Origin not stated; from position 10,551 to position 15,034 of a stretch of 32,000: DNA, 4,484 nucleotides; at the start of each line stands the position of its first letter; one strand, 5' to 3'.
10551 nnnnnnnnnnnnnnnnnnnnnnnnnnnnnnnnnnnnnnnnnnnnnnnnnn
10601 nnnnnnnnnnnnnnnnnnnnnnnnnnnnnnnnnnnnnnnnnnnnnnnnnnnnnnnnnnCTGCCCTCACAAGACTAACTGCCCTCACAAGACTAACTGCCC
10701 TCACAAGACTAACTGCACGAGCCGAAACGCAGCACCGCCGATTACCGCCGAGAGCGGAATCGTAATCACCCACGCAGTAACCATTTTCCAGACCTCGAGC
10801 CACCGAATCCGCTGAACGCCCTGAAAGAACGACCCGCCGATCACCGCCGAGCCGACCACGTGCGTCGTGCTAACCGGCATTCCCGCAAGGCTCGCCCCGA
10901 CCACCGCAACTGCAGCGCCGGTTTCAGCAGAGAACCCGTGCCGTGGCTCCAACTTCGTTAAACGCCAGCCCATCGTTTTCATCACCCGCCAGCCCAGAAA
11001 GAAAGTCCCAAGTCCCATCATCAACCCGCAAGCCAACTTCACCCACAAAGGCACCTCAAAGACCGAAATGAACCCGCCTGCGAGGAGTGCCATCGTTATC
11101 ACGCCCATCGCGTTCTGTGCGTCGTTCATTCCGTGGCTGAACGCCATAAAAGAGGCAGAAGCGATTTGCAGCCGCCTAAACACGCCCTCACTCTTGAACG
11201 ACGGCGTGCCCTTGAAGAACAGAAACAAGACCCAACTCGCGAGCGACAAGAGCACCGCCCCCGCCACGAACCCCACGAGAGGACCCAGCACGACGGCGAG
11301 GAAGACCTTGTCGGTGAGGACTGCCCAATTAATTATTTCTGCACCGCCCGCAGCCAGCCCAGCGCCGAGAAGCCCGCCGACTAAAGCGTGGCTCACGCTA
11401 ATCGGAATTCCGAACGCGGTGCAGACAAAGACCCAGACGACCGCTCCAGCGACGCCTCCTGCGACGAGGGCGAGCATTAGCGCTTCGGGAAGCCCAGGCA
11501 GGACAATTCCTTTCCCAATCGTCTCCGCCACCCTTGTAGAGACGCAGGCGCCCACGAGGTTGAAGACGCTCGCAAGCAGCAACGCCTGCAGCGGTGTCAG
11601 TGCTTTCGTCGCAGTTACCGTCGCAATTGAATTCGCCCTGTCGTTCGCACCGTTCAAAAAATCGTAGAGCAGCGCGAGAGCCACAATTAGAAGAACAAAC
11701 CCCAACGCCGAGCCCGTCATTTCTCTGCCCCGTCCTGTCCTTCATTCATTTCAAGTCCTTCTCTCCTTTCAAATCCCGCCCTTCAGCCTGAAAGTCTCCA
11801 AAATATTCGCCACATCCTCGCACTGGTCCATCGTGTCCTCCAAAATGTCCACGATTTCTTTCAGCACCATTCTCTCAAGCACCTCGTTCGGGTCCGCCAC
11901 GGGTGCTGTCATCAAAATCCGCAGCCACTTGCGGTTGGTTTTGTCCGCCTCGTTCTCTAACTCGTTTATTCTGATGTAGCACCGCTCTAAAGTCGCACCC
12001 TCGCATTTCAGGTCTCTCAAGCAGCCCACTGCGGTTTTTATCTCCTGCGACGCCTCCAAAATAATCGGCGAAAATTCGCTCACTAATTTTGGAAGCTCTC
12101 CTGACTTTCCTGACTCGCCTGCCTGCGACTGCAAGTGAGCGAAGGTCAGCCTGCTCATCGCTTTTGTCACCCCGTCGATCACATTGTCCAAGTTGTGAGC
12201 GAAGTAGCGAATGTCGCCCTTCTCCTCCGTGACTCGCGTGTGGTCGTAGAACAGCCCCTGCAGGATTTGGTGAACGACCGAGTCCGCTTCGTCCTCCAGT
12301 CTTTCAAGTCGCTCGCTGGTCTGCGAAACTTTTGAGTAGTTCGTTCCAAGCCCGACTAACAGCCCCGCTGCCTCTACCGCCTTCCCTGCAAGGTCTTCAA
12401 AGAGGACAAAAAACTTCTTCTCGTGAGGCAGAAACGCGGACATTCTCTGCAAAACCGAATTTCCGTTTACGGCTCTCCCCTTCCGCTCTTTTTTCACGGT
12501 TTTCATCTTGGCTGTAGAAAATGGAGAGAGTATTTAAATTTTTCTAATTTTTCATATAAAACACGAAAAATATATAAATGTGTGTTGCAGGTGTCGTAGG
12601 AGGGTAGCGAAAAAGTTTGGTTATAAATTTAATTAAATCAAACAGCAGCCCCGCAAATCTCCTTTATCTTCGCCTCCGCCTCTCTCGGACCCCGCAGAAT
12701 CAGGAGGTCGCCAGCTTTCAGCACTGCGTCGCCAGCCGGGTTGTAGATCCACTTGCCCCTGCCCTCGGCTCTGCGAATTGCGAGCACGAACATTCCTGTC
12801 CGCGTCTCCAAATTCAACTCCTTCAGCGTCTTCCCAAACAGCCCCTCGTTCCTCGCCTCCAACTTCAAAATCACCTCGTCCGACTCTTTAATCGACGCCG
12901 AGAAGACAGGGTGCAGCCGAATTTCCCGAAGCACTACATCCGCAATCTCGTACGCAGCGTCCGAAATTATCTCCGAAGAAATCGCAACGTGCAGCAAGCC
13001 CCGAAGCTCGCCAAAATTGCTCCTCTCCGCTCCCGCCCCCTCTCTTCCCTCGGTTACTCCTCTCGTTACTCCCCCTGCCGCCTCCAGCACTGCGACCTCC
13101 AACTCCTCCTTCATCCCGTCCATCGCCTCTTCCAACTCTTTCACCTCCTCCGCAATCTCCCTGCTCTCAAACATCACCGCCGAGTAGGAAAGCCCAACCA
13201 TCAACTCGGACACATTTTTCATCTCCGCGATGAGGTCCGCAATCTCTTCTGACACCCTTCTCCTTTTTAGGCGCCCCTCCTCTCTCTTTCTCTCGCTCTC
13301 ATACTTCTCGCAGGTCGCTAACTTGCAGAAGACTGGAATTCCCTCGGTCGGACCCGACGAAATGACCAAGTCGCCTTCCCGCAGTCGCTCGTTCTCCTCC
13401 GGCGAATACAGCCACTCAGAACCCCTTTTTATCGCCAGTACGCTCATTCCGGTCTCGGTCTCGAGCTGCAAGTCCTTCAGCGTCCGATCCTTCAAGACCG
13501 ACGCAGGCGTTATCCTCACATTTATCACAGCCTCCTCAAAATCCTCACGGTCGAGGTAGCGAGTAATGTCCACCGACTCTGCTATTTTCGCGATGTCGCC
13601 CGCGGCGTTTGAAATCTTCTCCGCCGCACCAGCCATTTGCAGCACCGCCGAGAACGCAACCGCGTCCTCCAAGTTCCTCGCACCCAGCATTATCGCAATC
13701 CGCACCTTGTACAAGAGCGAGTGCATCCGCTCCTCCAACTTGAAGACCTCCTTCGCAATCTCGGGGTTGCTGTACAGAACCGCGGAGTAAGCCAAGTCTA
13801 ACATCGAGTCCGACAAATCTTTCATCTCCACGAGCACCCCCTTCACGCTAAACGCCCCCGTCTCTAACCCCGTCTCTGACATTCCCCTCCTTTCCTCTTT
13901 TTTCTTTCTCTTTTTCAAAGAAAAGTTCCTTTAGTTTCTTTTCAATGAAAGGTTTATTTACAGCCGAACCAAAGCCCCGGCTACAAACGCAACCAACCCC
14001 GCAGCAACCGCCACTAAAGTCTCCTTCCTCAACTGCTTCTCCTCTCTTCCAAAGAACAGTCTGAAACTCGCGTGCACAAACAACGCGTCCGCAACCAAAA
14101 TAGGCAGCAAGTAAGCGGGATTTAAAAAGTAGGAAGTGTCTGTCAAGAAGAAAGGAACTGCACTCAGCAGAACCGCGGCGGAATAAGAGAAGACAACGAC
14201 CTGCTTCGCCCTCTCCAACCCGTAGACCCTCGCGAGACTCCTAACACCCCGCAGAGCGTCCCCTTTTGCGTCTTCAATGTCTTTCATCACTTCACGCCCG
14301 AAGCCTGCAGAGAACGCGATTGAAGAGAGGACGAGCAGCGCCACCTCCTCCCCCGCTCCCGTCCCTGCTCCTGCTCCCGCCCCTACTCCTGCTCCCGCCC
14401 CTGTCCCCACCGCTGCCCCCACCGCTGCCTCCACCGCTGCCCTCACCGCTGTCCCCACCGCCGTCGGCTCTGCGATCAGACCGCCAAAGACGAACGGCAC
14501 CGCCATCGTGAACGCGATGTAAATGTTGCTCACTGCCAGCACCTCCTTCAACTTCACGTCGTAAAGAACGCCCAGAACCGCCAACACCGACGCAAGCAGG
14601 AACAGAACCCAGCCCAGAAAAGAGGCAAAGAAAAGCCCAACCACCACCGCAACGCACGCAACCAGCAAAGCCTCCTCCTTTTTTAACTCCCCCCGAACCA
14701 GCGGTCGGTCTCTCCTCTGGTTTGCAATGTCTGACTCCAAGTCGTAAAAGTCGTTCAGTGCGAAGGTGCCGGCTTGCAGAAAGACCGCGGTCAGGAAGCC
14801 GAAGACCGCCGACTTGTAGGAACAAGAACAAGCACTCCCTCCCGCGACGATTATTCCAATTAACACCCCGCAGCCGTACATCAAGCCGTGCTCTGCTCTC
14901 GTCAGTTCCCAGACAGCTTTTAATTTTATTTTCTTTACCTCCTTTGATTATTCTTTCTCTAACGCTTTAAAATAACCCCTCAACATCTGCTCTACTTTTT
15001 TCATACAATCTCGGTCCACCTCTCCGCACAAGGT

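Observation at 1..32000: Very high density of perfect short tandem duplications, in frame within conserved genes and at gene boundaries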

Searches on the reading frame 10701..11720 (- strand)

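Call 7: search_protein_families(library=pfam, proteins=[window:10701-11720:-])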
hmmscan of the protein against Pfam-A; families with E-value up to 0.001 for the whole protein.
window:10701-11720:- (339 aa): 1 family
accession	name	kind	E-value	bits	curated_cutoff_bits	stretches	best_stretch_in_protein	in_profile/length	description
PF01384.25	PHO4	-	3.2e-87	293.2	33.7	1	23-328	1-350/350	Phosphate transporter family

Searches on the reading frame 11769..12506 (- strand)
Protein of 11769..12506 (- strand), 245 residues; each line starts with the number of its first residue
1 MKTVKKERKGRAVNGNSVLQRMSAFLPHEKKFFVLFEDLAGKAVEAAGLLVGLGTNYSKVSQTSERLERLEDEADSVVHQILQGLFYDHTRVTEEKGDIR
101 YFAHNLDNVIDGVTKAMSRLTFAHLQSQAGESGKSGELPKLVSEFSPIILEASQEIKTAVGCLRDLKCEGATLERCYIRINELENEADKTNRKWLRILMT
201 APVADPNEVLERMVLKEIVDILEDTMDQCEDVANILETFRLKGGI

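Call 8: search_protein_families(library=pfam, proteins=[window:11769-12506:-])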
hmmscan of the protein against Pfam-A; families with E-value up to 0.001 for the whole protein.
window:11769-12506:- (245 aa): 1 family
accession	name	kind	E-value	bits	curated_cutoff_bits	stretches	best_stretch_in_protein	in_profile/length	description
PF01865.21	PhoU_div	-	2.7e-09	37.1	24.4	1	28-237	9-209/214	Protein of unknown function DUF47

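Call 27: find_encoding_contigs(protein=window:11769-12506:-, flank=10000, max_places=10)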
Protein window:11769-12506:- (245 aa): 21 contigs read that carry it; 10 places shown.
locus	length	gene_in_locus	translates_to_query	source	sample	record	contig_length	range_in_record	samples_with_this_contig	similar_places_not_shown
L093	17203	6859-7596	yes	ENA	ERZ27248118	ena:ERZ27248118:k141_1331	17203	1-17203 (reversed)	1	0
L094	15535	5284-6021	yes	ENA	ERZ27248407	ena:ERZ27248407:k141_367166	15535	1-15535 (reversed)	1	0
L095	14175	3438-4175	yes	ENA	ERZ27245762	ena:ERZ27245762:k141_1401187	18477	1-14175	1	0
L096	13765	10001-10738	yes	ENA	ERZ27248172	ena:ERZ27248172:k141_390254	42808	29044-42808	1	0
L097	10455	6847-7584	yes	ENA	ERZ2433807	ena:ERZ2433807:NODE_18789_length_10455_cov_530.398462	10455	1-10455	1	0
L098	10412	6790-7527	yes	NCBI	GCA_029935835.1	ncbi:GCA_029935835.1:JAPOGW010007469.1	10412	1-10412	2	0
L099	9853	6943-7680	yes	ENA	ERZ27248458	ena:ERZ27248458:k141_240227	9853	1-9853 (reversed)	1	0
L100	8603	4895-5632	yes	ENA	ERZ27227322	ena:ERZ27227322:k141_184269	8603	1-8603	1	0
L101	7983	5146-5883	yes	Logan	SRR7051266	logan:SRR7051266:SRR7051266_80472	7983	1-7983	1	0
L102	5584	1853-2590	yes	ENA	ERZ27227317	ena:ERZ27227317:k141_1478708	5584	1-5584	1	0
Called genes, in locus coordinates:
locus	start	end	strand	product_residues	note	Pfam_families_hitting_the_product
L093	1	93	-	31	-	?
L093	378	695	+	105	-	PF14333:DUF4389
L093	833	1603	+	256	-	-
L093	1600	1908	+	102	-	PF22743:PspAA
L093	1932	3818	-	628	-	PF02518:HATPase_c (weak), PF13589:HATPase_c_3, PF01119:DNA_mis_repair, PF08676:MutL_C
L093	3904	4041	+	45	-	-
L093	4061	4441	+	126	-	-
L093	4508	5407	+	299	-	PF01040:UbiA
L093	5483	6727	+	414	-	PF01895:PhoU, PF02080:TrkA_C, PF01895:PhoU (weak), PF02080:TrkA_C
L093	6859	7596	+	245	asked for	PF01865:PhoU_div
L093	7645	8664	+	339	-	PF01384:PHO4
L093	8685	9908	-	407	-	PF13385:Laminin_G_3, PF02210:Laminin_G_2, PF00932:LTD (weak)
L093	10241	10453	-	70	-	-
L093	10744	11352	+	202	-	PF08901:DUF1847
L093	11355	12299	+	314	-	PF03747:ADP_ribosyl_GH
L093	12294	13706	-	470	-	PF00579:tRNA-synt_1b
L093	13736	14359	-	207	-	PF02700:PurS, PF01035:DNA_binding_1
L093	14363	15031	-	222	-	PF01728:FtsJ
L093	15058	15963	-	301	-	PF02621:VitK2_biosynth, PF12974:Phosphonate-bd (weak)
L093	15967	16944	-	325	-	PF02005:TRM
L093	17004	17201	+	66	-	?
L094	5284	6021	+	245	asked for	PF01865:PhoU_div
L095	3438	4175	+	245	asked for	PF01865:PhoU_div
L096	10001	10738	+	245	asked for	PF01865:PhoU_div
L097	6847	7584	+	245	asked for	PF01865:PhoU_div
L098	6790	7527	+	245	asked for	PF01865:PhoU_div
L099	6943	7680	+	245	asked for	PF01865:PhoU_div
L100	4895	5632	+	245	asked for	PF01865:PhoU_div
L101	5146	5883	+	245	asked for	PF01865:PhoU_div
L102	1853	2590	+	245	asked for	PF01865:PhoU_div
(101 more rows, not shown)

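Call 48: find_homologous_proteins(query=L093:4061-4441:+, max_evalue=0.001)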
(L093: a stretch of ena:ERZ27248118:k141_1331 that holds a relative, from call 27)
Query L093:4061-4441:+ (126 aa): 1 proteins with E <= 0.001 among 40 candidates.
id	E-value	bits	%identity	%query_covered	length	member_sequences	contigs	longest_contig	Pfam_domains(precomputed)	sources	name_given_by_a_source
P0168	7.4e-69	247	98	100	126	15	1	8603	-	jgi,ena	-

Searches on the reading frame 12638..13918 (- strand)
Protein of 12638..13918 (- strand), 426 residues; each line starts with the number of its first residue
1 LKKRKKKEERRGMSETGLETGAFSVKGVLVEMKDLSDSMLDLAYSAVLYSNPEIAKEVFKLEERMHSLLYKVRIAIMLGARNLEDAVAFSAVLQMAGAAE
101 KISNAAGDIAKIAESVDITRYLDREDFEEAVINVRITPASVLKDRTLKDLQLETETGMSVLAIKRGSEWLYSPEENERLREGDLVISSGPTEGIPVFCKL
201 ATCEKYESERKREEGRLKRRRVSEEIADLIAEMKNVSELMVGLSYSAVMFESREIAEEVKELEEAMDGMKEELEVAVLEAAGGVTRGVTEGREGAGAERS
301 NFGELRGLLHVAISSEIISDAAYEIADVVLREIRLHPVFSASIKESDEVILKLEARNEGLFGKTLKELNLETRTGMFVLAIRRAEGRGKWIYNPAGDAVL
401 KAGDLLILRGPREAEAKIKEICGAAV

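Call 8: search_protein_families(library=pfam, proteins=[window:12638-13918:-])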
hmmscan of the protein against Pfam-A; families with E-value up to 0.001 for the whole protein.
window:12638-13918:- (426 aa): 2 families
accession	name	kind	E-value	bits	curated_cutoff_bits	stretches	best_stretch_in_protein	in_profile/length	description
PF02080.26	TrkA_C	-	1.4e-27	95.8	27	2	357-422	9-70/71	TrkA-C domain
PF01895.24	PhoU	-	1e-15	58.3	23.5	2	29-112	1-88/89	PhoU domain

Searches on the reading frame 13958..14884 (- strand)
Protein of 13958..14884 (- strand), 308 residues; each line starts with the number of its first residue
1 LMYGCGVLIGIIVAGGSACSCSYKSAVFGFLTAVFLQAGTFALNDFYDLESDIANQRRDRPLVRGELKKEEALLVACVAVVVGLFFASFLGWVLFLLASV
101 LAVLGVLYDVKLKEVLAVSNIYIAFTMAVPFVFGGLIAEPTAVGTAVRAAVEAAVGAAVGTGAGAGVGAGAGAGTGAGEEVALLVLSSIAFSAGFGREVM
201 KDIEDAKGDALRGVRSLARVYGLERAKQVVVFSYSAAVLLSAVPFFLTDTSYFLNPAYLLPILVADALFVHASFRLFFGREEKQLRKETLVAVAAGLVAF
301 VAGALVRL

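Call 8: search_protein_families(library=pfam, proteins=[window:13958-14884:-])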
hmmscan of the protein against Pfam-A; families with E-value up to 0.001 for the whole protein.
window:13958-14884:- (308 aa): 1 family
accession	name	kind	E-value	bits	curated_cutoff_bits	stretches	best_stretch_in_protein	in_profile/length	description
PF01040.23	UbiA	-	2.7e-32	112.5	34.2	1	8-286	6-241/250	UbiA prenyltransferase family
